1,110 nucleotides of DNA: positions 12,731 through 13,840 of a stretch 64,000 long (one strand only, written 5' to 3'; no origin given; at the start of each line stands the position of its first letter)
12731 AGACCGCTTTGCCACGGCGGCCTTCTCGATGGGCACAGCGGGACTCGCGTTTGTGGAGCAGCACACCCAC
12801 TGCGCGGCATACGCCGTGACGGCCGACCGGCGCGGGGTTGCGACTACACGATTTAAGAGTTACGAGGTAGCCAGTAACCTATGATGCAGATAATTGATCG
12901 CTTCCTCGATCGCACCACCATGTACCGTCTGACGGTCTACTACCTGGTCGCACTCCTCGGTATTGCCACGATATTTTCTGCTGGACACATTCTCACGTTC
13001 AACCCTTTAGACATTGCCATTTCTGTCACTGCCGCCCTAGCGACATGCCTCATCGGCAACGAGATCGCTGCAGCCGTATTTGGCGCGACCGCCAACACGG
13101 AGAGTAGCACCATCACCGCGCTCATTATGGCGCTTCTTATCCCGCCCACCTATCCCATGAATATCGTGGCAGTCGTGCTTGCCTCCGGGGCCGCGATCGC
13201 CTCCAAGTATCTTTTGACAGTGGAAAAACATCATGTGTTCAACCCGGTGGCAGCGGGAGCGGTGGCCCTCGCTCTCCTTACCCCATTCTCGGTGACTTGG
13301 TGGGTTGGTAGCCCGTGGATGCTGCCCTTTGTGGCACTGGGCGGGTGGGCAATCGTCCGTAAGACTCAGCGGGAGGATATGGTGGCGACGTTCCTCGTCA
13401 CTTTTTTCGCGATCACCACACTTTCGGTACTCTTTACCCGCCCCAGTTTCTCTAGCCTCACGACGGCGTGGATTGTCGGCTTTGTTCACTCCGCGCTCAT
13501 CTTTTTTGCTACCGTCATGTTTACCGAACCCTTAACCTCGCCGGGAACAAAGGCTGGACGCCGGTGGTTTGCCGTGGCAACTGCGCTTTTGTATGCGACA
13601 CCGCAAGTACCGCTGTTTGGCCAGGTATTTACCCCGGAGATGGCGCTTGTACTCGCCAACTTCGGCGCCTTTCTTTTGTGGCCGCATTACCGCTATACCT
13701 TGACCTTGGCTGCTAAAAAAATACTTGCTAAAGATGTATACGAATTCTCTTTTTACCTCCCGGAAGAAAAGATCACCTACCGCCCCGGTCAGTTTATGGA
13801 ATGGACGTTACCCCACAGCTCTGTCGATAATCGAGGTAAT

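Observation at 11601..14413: Compact flavin module: secreted FMN-binding protein, ApbE flavin transferase, and RnfD/NqrB-like membrane domain fused to an FNR-like reductase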

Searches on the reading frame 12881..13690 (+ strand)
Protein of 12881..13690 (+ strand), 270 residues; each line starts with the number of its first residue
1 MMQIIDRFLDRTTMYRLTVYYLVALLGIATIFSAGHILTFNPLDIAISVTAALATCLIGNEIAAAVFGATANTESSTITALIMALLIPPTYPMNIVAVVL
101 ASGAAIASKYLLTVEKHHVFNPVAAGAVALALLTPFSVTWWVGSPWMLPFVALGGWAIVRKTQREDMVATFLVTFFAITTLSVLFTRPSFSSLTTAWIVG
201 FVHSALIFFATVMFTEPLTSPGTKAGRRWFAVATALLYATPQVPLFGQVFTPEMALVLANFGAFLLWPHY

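Call 17: search_solved_structures(query=A2, max_evalue=1, show_alignments=4)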
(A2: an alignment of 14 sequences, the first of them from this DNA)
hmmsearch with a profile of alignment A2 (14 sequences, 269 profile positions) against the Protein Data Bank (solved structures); distinct sequences matched with E-value up to 1: 4.
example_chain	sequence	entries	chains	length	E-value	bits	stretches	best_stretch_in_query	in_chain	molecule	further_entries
7xk3_B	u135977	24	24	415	0.36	13.6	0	153-238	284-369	Na(+)-translocating NADH-quinone reductase subunit B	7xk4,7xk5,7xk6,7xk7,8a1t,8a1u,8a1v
9ud3_B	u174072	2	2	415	0.37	13.6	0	153-238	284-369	Na(+)-translocating NADH-quinone reductase subunit B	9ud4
9lrr_B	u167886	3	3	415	0.39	13.5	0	152-238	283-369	Na(+)-translocating NADH-quinone reductase subunit B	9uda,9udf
8ahx_D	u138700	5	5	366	0.7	12.7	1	150-235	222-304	Ion-translocating oxidoreductase complex subunit D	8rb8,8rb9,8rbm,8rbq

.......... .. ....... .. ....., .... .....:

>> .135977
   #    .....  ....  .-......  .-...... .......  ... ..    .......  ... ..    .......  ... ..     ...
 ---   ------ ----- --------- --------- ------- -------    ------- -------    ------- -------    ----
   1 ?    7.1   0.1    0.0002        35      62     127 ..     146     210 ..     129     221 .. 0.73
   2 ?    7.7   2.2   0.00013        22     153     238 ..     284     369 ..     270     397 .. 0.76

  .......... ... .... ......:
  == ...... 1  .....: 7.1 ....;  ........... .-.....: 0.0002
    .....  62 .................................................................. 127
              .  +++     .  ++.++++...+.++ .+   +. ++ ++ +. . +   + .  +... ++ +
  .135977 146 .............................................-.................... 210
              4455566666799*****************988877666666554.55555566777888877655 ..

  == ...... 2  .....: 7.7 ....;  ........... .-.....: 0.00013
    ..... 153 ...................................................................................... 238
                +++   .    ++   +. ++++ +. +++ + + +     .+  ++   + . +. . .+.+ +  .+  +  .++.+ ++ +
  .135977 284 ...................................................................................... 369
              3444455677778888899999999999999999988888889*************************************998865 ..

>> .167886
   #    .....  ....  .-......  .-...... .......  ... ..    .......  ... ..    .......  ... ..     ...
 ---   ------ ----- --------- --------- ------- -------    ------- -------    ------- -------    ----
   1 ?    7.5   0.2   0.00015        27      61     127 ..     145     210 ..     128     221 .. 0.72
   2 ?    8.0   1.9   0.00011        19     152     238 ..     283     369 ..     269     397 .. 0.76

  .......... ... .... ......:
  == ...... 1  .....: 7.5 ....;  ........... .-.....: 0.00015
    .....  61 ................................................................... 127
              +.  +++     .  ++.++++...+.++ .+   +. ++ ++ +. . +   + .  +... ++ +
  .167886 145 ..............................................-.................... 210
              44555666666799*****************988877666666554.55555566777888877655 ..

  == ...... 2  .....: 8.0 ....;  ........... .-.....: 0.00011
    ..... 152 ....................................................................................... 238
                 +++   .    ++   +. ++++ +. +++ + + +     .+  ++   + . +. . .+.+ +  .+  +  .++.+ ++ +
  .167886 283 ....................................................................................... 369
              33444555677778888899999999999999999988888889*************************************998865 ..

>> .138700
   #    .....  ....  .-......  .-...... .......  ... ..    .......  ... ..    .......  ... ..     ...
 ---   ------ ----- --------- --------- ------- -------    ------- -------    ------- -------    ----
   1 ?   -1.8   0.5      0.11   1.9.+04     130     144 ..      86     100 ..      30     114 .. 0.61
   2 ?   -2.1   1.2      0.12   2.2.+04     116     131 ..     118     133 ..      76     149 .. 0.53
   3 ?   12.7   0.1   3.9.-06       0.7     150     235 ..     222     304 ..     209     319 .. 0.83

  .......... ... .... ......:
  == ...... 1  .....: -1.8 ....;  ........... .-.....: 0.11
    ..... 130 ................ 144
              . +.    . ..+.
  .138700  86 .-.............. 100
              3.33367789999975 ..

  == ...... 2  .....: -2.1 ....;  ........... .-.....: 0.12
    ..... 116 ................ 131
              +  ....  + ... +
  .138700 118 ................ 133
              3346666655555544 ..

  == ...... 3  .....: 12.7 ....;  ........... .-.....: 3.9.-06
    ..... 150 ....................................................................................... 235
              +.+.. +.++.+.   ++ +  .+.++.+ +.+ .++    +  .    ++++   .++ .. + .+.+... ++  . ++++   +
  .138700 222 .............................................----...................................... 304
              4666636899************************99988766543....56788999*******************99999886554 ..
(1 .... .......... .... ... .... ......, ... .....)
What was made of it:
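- Tried and rejected: A PDB hmmsearch with the membrane-domain profile was only marginal (E=0.36; call 17).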

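Call 49: predict_structure(alignment_id=A2)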
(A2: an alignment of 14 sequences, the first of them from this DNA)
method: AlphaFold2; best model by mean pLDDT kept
length: 270 residues; sequences in the alignment: 14
mean_pLDDT: 86.6   pTM: 0.84
mean pLDDT of the five models: 86.6, 82.6, 82.1, 81.8, 81.3
residues with pLDDT >= 90: 112; 70-90: 143; 50-70: 15; < 50: 0
segments of 3 or more residues with pLDDT < 50: none
pLDDT, mean of each block of 10 residues (from residue 1): 72 88 95 92 94 95 89 90 90 87 91 74 89 76 85 92 92 92 84 85 85 86 88 90 70 89 79
secondary structure, 60 per line:
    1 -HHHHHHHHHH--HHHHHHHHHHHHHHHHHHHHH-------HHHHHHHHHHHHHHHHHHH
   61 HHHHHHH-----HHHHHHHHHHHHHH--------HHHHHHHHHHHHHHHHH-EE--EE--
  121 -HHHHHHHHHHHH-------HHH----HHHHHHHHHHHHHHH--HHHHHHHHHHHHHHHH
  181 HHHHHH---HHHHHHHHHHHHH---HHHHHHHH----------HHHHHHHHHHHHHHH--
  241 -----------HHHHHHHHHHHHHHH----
elements in order: H2-11 H14-34 H42-67 H73-86 H95-111 H122-133 H148-162 H165-186 H190-202 H206-213 H224-238 H252-266
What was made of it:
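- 12881..13684 (+): NqrB/RnfD-like membrane domain, about 10 TM helices, lacking the loop that carries the flavinylated Thr. AlphaFold2 pLDDT 86.6 (call 49).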

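Call 51: fold_search(model_id=the predicted structure, library=pdb)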
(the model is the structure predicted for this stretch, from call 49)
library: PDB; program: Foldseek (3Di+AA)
matches with E <= 10: 191; with E <= 0.001: 12
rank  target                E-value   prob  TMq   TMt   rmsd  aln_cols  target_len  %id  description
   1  8rbq_D                2.2e-06  1.00  0.72  0.65   5.1       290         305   21  Cryo-EM structure of the NADH:ferredoxin oxidoreductase RNF from Azotobacter vinelandii, dithionite reduced (released 2024-06-26)
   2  8ahx_D                5.3e-06  1.00  0.73  0.58   5.5       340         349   16  Cryo-EM structure of the nitrogen-fixation associated NADH:ferredoxin oxidoreductase RNF from Azotobacter vinelandii (released 2023-11-01)
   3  9eri_D                1.2e-05  1.00  0.69  0.60   5.5       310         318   16  Cryo-EM structure of sodium pumping Rnf complex from Acetobacterium woodii bound to NADH (released 2025-03-05)
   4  9uuu_B                1.5e-04  1.00  0.66  0.48   4.7       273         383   16  Cryo-EM structure of Na+-translocating NADH-ubiquinone oxidoreductase from Vibrio cholerae reduced by NADH (released 2025-06-25)
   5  7zc6_D                1.5e-04  1.00  0.68  0.62   4.5       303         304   17  Na+ - translocating ferredoxin: NAD+ reductase (Rnf) of C. tetanomorphum (released 2022-09-28)
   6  9ud3_B                1.5e-04  1.00  0.62  0.45   4.9       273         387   15  Cryo-EM structure of Na+-translocating NADH-ubiquinone oxidoreductase NqrB-T236Y mutant from Vibrio cholerae (released 2025-06-25)
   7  9lrr_B                2.2e-04  1.00  0.65  0.44   5.1       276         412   15  Cryo-EM structure of Na+-translocating NADH-ubiquinone oxidoreductase NqrB-G141A mutant from Vibrio cholerae with boun (released 2025-04-23)
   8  7xk3_B                4.3e-04  1.00  0.62  0.45   5.1       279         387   15  Cryo-EM structure of Na+-pumping NADH-ubiquinone oxidoreductase from Vibrio cholerae, state 1 (released 2022-07-20)
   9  8acw_B                5.1e-04  1.00  0.58  0.43   6.2       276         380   15  X-ray structure of Na+-NQR from Vibrio cholerae at 3.4 A resolution (released 2023-07-12)
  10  8a1v_B                6.3e-04  1.00  0.62  0.44   5.6       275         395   14  Sodium pumping NADH-quinone oxidoreductase with substrate Q2 (released 2023-06-14)
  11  7xk6_B                7.6e-04  1.00  0.64  0.44   4.8       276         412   16  Cryo-EM structure of Na+-pumping NADH-ubiquinone oxidoreductase from Vibrio cholerae, with aurachin D-42 (released 2022-07-20)
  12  8a1x_B                9.4e-04  1.00  0.65  0.46   4.9       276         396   15  Sodium pumping NADH-quinone oxidoreductase with inhibitor DQA (released 2023-06-14)
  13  8ad0_B                1.3e-03  1.00  0.63  0.46   5.1       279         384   15  X-ray structure of Na+-NQR from Vibrio cholerae in different conformation at 3.1 A (released 2023-07-12)
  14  8evu_B                2.3e-03  1.00  0.62  0.42   4.8       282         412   16  Cryo EM structure of Vibrio cholerae NQR (released 2022-11-16)
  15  8a1t_B                2.6e-03  1.00  0.58  0.42   5.6       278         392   15  Sodium pumping NADH-quinone oxidoreductase (released 2023-06-14)
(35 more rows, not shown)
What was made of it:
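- On Na+-NQR / RNF complex: Foldseek gives RnfD at TMq 0.69-0.73 and NqrB at 0.58-0.66 (call 51).
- The membrane domain has the RnfD/NqrB fold (TMq 0.58-0.73, top 15 hits; call 51). The membrane domain has the fold of NqrB/RnfD, subunits of ion-translocating complexes (call 51). Beyond RnfD/NqrB, the next Foldseek neighbours are urea transporters (call 51).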

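Call 63: search_protein_representatives(protein=window:12881-13690:+)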
Query: 270 residues. Proteins with E-value up to 0.001 (for the whole library): 1249; up to 1e-10: 663; up to 1e-30: 138. The best 150 are listed.
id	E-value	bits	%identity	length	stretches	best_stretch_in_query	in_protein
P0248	3.1e-69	249.8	46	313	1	1-270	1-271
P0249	2.4e-65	237.1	48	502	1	5-268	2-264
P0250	8.1e-63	228.8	47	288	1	3-268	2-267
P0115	5.9e-61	222.7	44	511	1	1-270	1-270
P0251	4.2e-51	190.4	43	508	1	4-268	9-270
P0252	6.5e-50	186.5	42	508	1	2-268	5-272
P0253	2.3e-48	181.4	43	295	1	1-268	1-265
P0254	5.2e-48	180.3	44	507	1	2-262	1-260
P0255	1.5e-47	178.8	40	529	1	2-269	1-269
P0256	7.9e-45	169.8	41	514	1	4-270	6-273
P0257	3.2e-44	167.8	43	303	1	1-268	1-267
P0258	3.3e-44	167.8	39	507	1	2-265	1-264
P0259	7.8e-44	166.6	42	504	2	1-269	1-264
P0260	4.0e-43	164.3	42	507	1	1-265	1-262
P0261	1.1e-42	162.8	41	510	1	2-265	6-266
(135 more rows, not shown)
